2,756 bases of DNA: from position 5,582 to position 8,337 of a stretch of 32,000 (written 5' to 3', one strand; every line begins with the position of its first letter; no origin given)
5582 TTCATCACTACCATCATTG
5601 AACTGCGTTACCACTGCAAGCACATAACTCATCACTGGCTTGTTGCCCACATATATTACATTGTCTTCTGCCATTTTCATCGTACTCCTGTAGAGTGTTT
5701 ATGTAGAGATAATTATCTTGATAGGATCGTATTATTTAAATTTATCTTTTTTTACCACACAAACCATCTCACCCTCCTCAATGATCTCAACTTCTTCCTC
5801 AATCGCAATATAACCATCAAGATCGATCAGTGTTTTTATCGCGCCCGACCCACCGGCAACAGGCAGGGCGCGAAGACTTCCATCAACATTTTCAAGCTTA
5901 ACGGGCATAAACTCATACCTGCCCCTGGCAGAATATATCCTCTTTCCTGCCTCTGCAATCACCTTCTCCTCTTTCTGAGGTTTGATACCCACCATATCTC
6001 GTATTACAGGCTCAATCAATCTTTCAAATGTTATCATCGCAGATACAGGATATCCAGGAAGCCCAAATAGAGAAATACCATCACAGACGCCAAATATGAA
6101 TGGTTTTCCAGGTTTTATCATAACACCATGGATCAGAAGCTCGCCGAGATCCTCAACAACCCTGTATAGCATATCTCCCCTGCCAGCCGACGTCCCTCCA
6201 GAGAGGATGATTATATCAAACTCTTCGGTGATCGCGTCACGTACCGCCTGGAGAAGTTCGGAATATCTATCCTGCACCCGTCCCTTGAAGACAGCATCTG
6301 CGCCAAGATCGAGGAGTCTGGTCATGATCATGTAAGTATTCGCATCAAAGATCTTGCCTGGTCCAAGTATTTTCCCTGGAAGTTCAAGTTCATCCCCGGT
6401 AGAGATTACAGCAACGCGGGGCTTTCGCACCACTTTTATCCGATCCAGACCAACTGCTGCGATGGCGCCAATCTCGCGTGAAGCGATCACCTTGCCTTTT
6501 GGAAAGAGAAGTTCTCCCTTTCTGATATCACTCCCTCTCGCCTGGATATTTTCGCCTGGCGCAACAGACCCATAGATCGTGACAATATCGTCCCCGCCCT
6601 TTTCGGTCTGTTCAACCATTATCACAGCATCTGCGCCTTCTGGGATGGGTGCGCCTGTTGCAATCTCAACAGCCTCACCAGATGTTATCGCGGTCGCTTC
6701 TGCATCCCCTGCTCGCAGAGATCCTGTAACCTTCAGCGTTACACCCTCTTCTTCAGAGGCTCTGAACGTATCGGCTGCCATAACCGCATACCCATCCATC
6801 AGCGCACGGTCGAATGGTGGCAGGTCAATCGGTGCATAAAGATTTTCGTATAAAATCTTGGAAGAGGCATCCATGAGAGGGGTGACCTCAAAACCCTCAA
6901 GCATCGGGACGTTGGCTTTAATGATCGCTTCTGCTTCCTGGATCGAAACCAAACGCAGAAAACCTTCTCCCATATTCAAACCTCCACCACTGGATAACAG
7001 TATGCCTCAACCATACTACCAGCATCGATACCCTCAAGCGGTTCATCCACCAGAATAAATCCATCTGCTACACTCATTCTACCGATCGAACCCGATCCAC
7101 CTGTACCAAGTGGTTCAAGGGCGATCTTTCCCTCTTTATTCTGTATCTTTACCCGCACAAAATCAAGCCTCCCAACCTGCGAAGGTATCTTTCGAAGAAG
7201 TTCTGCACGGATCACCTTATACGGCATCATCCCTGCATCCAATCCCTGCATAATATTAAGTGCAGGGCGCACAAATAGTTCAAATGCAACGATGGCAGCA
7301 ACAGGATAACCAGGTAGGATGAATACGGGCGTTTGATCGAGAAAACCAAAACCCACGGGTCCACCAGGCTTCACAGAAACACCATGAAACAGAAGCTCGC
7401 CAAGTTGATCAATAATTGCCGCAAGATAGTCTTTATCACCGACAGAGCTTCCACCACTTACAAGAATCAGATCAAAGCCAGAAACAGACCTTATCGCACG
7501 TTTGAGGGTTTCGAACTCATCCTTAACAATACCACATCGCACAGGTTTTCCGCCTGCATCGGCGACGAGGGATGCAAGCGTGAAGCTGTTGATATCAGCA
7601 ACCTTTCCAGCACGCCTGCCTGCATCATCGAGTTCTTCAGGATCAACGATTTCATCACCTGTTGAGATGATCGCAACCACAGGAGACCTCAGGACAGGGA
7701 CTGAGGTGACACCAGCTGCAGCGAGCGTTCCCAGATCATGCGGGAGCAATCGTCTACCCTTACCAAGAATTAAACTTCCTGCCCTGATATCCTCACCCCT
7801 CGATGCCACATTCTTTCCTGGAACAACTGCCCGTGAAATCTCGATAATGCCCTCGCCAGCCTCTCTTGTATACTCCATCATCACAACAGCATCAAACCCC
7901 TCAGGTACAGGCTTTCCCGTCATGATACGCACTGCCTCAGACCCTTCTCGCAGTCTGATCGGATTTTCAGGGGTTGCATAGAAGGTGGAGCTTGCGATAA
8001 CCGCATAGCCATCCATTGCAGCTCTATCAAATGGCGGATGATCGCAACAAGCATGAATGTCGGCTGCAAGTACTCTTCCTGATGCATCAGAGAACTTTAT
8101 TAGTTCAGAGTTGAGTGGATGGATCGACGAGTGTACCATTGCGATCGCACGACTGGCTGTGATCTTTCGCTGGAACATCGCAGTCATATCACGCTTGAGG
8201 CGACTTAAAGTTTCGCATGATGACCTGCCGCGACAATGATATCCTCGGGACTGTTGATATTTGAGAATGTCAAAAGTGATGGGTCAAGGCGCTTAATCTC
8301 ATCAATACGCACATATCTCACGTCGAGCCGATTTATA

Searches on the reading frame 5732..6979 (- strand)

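Call 11: search_protein_families(library=pfam, proteins=[window:5732-6979:-], max_evalue=0.00001)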
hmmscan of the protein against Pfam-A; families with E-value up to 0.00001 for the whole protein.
window:5732-6979:- (415 aa): 3 families
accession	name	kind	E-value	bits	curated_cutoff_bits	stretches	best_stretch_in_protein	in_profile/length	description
PF03453.22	MoeA_N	-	3.8e-47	160.4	30.8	1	11-177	1-160/160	MoeA N-terminal region (domain I and II)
PF00994.29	MoCF_biosynth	-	8.5e-28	97.3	26.6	1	190-327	1-143/144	Probable molybdopterin binding domain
PF03454.20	MoeA_C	-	6e-15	55.7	22.1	1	342-409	2-70/72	MoeA C-terminal region (domain IV)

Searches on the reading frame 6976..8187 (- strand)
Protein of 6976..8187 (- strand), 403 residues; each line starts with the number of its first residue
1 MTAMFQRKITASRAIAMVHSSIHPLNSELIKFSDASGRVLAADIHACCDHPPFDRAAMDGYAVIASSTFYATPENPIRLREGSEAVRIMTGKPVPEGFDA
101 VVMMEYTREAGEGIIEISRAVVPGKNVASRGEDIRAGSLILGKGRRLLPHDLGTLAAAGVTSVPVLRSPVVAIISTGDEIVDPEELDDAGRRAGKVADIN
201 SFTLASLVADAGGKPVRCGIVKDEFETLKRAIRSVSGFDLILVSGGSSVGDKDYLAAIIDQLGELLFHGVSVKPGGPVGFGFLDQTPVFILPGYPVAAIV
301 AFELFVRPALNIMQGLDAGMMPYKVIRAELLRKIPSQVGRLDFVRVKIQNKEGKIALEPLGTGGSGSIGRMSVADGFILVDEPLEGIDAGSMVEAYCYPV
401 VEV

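Call 11: search_protein_families(library=pfam, proteins=[window:6976-8187:-], max_evalue=0.00001)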
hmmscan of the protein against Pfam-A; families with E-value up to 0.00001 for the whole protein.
window:6976-8187:- (403 aa): 3 families
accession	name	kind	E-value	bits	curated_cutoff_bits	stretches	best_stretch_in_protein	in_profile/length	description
PF03453.22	MoeA_N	-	3.9e-44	150.6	30.8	1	10-159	2-160/160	MoeA N-terminal region (domain I and II)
PF00994.29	MoCF_biosynth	-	2.4e-30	105.6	26.6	1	172-310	1-142/144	Probable molybdopterin binding domain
PF03454.20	MoeA_C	-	6.1e-15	55.6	22.1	1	327-396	1-70/72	MoeA C-terminal region (domain IV)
